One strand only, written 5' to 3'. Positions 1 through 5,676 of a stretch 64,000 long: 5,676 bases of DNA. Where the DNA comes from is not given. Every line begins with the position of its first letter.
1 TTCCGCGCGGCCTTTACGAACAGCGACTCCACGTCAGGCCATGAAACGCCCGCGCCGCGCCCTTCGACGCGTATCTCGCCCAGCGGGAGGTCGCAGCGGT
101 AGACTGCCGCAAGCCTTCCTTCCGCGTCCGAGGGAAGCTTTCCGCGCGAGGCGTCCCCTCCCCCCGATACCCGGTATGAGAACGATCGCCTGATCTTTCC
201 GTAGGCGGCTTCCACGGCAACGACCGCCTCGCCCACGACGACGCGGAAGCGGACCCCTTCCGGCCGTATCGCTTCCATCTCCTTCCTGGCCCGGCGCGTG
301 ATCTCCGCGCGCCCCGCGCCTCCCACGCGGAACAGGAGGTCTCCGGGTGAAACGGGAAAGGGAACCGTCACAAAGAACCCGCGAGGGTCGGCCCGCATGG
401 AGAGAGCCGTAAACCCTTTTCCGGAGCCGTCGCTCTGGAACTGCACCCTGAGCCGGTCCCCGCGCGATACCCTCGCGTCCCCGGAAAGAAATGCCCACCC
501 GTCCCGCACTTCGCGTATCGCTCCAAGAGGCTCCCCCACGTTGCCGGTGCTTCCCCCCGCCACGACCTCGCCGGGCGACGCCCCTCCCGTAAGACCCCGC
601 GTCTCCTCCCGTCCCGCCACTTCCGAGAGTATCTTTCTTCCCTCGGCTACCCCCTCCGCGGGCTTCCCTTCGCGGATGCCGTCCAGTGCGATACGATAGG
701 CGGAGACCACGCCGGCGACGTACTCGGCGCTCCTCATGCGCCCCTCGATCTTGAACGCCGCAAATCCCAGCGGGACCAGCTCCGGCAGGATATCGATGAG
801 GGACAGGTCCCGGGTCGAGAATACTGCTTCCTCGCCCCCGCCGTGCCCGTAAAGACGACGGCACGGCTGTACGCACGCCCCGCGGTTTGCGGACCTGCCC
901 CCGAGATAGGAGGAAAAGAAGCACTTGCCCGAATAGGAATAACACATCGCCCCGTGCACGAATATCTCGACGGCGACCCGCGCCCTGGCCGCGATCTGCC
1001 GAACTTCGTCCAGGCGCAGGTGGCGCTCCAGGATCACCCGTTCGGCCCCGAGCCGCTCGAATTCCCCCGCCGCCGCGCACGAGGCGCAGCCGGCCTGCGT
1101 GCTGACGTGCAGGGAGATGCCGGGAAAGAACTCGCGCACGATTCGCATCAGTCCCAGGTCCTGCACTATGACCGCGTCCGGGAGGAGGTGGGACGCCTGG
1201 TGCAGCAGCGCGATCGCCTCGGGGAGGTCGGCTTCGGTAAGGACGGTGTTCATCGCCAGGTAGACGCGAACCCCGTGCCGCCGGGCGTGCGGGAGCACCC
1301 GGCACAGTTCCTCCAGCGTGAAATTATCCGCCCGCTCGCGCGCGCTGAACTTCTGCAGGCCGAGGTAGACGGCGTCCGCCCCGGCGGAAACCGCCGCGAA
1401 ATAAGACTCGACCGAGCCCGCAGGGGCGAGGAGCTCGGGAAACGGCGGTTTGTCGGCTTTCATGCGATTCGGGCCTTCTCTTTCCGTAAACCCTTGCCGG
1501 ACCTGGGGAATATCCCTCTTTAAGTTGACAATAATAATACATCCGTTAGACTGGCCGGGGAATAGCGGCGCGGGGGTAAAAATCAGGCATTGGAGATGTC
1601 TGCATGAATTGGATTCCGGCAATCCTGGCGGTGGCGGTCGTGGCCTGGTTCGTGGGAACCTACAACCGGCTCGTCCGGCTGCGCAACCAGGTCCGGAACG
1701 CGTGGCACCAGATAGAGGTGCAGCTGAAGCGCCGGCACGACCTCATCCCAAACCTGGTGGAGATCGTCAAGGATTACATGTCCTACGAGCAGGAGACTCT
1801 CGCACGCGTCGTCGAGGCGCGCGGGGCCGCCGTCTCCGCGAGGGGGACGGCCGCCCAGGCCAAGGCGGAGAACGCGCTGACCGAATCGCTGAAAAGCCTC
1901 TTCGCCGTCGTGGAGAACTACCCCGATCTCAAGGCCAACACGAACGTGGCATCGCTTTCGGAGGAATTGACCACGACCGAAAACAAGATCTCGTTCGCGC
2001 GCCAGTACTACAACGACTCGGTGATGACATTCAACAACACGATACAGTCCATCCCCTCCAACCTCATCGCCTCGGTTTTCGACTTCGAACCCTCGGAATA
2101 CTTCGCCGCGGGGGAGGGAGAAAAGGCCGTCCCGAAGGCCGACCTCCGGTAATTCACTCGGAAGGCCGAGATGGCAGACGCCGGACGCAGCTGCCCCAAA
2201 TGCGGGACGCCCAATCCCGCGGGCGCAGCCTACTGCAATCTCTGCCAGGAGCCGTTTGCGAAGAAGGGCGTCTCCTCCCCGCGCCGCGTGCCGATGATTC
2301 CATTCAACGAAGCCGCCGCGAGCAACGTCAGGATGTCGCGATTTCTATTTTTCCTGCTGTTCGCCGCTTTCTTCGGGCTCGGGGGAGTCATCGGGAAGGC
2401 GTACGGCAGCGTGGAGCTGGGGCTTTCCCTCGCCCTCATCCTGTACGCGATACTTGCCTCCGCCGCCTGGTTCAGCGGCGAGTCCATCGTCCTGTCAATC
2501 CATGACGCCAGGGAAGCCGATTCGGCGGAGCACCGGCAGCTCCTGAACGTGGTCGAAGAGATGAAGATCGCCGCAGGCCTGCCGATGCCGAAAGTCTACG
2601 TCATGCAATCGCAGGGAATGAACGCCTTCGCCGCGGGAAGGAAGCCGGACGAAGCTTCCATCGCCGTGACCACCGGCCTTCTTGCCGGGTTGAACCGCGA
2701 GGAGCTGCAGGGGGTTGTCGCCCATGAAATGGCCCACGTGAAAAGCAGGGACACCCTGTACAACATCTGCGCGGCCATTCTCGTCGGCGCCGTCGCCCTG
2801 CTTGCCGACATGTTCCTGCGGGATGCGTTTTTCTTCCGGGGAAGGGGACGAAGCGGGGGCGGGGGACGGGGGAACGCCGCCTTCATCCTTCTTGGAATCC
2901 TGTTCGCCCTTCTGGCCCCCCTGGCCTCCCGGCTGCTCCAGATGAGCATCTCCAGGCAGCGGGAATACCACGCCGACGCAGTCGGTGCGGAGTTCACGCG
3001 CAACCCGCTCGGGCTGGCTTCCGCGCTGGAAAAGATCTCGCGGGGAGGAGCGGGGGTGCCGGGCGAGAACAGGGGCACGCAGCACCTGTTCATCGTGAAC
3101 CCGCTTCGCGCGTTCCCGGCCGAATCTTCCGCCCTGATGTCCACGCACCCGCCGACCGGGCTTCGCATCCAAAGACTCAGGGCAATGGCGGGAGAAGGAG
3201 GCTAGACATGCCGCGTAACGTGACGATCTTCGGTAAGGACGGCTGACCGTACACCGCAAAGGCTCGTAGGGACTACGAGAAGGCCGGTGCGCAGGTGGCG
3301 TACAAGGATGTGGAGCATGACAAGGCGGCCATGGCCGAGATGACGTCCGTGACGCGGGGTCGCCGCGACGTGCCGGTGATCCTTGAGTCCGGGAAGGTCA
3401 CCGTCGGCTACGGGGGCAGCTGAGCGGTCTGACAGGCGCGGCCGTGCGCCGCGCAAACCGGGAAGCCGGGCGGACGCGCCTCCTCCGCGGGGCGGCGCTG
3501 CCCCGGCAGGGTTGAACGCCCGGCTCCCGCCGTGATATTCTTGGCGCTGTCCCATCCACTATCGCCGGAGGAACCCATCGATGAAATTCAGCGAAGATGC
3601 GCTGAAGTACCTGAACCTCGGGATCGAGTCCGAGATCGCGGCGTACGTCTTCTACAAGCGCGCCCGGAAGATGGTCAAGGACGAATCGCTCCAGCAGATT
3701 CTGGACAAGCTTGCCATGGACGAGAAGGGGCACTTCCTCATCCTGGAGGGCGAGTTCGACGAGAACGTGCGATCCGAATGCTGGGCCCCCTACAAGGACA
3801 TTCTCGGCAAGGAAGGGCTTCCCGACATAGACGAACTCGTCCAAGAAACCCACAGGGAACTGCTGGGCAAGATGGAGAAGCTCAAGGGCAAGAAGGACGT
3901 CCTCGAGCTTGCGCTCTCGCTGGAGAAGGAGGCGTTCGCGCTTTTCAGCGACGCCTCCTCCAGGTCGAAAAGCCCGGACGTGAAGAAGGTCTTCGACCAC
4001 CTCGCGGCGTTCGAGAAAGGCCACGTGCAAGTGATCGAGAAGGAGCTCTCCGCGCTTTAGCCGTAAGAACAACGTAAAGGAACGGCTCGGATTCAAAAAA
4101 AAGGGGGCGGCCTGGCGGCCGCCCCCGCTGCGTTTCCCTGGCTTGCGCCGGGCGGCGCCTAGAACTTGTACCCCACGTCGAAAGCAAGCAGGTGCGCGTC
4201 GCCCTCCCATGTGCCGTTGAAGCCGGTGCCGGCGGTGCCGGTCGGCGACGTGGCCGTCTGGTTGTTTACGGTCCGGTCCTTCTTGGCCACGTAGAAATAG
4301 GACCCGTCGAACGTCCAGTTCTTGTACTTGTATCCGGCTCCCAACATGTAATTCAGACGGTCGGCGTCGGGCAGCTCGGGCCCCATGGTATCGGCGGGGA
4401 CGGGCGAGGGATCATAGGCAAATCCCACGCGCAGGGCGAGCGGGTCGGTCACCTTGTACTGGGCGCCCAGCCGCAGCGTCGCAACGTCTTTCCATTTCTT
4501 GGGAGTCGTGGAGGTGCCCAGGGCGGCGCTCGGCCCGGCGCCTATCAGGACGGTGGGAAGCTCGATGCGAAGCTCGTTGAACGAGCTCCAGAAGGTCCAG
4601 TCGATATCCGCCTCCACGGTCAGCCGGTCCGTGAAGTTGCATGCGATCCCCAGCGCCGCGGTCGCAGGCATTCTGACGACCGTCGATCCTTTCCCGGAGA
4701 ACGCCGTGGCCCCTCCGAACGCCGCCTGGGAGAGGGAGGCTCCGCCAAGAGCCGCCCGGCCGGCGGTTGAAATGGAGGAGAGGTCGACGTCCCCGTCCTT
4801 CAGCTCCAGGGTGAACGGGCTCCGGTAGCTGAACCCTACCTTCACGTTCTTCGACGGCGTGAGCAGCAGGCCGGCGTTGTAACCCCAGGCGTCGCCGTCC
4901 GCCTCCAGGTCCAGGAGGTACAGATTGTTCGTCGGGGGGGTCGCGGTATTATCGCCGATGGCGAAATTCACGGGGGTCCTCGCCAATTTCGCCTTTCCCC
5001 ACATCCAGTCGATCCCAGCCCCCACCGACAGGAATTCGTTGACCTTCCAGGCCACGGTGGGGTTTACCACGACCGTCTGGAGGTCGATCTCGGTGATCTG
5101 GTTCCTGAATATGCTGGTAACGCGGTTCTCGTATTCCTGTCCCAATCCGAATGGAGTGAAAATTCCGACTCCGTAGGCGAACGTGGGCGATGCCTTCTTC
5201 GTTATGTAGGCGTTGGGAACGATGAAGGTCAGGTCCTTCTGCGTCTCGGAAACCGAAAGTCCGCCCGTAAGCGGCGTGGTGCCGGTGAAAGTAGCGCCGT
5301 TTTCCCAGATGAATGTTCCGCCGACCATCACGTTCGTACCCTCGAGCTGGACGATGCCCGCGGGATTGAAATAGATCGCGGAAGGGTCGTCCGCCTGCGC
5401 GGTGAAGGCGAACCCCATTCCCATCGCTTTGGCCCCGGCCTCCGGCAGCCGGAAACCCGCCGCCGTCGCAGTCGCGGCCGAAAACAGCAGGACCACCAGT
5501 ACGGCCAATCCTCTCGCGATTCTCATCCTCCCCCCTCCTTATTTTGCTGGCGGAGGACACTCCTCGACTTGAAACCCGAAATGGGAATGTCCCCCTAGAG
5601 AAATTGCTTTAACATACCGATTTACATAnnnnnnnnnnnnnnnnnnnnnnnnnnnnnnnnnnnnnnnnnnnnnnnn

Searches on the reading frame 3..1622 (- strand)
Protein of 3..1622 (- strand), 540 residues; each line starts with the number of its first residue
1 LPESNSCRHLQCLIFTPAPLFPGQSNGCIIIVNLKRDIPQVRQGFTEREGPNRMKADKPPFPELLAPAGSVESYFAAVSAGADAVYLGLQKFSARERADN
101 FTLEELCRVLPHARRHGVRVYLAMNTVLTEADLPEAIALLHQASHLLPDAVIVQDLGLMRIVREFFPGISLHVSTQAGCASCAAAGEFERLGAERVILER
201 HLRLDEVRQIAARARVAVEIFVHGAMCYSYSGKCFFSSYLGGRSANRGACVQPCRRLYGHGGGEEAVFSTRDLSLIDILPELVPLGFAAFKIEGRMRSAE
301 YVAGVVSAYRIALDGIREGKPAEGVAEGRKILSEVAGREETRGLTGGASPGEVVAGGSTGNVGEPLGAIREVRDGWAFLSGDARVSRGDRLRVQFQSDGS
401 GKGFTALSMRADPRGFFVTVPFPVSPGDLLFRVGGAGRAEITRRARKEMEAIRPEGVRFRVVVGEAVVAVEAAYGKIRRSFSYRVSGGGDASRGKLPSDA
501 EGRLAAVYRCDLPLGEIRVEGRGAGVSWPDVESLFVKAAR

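Call 57: search_protein_families(library=pfam, proteins=[window:3-1622:-], max_evalue=0.00001)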
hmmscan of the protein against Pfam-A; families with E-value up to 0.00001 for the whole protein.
window:3-1622:- (540 aa): 1 family
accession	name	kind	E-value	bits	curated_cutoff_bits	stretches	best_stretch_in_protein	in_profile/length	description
PF01136.24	Peptidase_U32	-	1e-65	221.8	22.4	1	134-345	2-227/233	Peptidase family U32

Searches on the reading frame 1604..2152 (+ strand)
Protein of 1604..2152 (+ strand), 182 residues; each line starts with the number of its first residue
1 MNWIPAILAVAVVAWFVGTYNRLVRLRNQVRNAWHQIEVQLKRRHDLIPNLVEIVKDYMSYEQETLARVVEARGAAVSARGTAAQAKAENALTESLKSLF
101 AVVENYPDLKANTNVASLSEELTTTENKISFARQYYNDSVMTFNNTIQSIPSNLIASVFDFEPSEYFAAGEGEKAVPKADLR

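Call 57: search_protein_families(library=pfam, proteins=[window:1604-2152:+], max_evalue=0.00001)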
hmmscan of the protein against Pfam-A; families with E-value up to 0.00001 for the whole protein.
window:1604-2152:+ (182 aa): 1 family
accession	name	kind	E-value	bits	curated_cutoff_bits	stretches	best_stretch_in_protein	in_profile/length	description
PF04011.17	LemA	-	1.9e-56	190.5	26.2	1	33-178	1-146/149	LemA family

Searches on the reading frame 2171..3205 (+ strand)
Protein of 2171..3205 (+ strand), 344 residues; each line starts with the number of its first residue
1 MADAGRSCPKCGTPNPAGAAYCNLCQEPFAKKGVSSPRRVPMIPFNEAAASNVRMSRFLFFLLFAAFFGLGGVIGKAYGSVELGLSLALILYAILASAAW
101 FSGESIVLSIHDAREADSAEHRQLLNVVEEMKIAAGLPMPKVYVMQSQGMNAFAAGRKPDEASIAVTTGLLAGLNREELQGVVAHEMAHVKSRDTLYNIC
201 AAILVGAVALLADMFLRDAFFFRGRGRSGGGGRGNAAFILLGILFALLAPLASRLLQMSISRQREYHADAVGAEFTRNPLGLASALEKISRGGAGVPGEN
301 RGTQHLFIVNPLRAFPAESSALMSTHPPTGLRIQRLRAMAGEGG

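Call 57: search_protein_families(library=pfam, proteins=[window:2171-3205:+], max_evalue=0.00001)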
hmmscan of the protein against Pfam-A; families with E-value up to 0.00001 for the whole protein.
window:2171-3205:+ (344 aa): 1 family
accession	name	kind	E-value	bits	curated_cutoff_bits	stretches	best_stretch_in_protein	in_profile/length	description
PF01435.24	Peptidase_M48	-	3.3e-35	122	20.3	1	119-339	2-185/186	Peptidase family M48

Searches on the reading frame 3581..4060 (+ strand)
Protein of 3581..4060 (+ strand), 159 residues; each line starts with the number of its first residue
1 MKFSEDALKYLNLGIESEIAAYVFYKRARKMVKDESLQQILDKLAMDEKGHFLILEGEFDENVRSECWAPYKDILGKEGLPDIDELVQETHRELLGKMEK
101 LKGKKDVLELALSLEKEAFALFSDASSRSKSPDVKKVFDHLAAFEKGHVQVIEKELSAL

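Call 57: search_protein_families(library=pfam, proteins=[window:3581-4060:+], max_evalue=0.00001)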
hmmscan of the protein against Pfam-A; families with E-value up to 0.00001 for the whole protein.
window:3581-4060:+ (159 aa): 1 family
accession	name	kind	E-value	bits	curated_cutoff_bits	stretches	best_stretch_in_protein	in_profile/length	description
PF02915.23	Rubrerythrin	-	1.6e-11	45.2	22.8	0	106-158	1-55/137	Rubrerythrin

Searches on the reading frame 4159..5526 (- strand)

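Call 57: search_protein_families(library=pfam, proteins=[window:4159-5526:-], max_evalue=0.00001)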
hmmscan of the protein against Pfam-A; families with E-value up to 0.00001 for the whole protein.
window:4159-5526:- (455 aa): 1 family
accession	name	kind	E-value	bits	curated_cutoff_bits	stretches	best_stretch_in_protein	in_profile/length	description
PF03349.22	Toluene_X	-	9.6e-79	265.2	29.7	1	15-455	3-421/421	Outer membrane protein transport protein (OMPP1/FadL/TodX)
